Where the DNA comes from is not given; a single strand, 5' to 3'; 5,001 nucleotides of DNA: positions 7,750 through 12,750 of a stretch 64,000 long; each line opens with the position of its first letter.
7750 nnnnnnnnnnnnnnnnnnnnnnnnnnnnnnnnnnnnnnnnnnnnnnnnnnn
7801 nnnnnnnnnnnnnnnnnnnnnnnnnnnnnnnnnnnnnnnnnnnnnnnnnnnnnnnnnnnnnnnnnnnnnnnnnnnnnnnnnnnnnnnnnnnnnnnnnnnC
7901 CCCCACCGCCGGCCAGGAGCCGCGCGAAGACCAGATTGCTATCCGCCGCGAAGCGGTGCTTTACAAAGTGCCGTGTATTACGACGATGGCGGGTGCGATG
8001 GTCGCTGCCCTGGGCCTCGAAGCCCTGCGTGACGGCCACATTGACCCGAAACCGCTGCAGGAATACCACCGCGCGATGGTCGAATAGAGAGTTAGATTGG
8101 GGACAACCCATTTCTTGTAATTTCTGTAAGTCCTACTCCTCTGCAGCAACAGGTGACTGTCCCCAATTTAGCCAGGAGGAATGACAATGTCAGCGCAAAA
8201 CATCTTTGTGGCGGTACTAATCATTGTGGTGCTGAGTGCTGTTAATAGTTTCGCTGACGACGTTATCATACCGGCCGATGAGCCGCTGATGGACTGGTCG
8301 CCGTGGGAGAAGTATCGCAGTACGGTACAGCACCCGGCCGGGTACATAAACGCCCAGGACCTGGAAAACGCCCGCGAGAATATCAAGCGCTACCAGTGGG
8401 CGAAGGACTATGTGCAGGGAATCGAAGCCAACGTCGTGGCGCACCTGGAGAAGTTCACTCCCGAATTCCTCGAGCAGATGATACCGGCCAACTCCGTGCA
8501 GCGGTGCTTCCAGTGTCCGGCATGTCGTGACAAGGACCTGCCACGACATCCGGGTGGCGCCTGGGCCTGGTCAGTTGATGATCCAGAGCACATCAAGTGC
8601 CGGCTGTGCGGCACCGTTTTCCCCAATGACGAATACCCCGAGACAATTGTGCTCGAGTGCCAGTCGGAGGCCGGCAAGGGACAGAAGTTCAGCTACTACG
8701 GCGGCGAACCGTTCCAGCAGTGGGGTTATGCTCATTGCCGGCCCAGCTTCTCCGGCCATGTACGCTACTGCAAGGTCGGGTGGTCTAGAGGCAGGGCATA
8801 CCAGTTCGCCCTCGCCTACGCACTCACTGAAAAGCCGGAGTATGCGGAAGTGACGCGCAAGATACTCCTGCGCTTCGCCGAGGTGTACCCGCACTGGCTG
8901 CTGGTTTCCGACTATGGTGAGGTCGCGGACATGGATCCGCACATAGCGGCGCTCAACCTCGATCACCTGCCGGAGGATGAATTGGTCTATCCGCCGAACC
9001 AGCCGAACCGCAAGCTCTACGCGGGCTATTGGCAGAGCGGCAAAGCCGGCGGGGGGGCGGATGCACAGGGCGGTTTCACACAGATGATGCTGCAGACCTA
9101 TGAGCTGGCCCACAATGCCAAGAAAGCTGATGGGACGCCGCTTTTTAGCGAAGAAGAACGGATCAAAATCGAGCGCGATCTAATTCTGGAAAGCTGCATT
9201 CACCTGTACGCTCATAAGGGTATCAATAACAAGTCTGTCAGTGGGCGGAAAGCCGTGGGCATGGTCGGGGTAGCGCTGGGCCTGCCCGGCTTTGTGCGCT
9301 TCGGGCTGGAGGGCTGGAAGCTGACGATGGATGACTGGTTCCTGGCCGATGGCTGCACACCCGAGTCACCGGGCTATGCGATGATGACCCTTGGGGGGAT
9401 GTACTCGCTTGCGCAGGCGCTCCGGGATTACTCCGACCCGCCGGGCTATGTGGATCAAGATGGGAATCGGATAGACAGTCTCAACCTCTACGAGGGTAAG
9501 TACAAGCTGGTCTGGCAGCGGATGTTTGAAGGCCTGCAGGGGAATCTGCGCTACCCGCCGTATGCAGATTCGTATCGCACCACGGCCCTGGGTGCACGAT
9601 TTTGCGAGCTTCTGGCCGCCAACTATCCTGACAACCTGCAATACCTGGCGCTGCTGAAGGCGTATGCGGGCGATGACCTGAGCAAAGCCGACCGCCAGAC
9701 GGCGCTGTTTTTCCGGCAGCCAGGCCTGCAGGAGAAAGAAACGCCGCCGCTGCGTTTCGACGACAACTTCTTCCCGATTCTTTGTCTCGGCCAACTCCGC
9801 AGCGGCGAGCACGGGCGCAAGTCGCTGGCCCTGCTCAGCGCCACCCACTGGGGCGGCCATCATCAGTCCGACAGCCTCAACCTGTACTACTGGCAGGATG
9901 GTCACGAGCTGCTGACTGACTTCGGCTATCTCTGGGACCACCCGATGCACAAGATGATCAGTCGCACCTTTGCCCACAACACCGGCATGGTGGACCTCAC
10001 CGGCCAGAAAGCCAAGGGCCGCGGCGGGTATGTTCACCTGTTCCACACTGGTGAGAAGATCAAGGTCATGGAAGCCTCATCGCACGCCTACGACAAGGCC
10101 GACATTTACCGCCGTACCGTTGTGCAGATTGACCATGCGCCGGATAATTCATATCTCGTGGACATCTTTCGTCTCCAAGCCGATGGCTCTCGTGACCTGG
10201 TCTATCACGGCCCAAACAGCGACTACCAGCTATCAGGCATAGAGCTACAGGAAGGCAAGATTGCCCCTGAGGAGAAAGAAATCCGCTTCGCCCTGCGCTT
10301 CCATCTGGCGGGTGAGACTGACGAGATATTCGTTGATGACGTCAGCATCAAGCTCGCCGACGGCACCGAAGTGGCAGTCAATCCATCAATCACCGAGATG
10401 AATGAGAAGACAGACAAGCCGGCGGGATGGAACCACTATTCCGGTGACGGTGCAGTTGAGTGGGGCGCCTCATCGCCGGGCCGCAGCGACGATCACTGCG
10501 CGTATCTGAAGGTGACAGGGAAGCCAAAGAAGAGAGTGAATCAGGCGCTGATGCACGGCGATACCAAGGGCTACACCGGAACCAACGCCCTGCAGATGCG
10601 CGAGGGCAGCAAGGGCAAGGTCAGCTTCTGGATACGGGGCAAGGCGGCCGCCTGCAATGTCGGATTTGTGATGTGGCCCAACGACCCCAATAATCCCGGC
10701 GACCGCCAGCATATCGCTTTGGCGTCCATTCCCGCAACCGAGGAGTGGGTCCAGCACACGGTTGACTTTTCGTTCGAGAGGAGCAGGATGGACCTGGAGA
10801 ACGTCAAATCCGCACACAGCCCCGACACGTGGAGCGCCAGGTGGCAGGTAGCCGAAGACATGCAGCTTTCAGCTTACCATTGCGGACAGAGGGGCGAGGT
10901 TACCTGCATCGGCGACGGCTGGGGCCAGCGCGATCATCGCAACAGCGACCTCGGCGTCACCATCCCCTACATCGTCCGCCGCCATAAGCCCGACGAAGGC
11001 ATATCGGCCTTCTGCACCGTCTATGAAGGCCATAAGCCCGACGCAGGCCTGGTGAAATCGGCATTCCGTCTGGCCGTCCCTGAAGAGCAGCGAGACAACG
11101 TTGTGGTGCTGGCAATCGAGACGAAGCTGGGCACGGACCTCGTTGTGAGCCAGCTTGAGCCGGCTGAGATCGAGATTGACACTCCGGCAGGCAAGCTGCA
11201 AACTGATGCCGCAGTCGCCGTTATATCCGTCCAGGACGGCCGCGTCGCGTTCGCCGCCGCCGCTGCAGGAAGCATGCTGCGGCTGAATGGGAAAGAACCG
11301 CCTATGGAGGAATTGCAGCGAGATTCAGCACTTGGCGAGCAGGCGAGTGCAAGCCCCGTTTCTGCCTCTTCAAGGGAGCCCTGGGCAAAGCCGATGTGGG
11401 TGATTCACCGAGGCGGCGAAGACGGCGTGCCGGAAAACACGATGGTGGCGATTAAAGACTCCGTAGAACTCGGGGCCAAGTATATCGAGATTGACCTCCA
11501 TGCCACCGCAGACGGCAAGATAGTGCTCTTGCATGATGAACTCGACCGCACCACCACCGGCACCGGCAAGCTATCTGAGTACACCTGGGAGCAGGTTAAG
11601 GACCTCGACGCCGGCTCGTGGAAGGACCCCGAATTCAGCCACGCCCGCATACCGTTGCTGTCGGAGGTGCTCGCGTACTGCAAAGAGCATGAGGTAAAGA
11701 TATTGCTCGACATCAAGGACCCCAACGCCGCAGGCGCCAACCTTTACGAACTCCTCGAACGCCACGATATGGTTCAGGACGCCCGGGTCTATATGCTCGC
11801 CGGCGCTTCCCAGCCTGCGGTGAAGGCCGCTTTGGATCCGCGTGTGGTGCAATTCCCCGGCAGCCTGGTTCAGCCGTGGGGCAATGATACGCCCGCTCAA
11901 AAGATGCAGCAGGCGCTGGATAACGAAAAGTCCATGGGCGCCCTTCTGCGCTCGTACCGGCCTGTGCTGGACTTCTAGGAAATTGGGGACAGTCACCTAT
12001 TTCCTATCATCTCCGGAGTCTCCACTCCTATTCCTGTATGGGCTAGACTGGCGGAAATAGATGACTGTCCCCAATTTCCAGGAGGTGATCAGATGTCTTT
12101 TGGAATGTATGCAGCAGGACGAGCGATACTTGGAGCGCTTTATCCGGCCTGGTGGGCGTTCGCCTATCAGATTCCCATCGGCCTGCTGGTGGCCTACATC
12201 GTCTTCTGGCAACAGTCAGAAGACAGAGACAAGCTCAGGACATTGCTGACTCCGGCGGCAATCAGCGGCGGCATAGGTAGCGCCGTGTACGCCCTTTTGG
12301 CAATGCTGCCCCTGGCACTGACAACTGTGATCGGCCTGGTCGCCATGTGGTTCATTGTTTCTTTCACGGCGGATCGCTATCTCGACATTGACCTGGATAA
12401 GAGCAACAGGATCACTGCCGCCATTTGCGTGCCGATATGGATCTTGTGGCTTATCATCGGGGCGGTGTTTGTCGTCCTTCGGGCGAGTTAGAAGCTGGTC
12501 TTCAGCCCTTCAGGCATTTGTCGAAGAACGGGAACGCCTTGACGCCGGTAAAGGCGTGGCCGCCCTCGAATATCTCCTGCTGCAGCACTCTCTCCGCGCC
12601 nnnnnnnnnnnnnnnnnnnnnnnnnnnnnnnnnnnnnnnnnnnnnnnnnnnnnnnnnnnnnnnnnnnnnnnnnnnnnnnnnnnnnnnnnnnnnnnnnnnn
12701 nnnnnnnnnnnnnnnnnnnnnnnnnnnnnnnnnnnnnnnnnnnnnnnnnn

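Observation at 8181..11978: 1265-aa secreted fusion: heparinase II/III-like lyase, CBM-like module and glycerophosphodiester phosphodiesterase, with an N-terminal Cys4 cluster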

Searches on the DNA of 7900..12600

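Call 86: search_rna_families(source=window, start=7900, end=12600, threshold=evalue, max_evalue=1)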
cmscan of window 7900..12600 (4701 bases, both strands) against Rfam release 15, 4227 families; matches with E-value up to 1: 2.
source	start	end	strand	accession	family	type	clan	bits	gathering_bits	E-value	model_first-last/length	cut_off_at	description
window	11986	12071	-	RF04132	mir-4436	Gene; miRNA;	-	21.6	74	0.49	1-85/85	no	mir-4436 microRNA precursor family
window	11977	12080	-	RF03481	mir-9014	Gene; miRNA;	-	21.4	63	0.7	1-88/88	no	mir-9014 microRNA precursor family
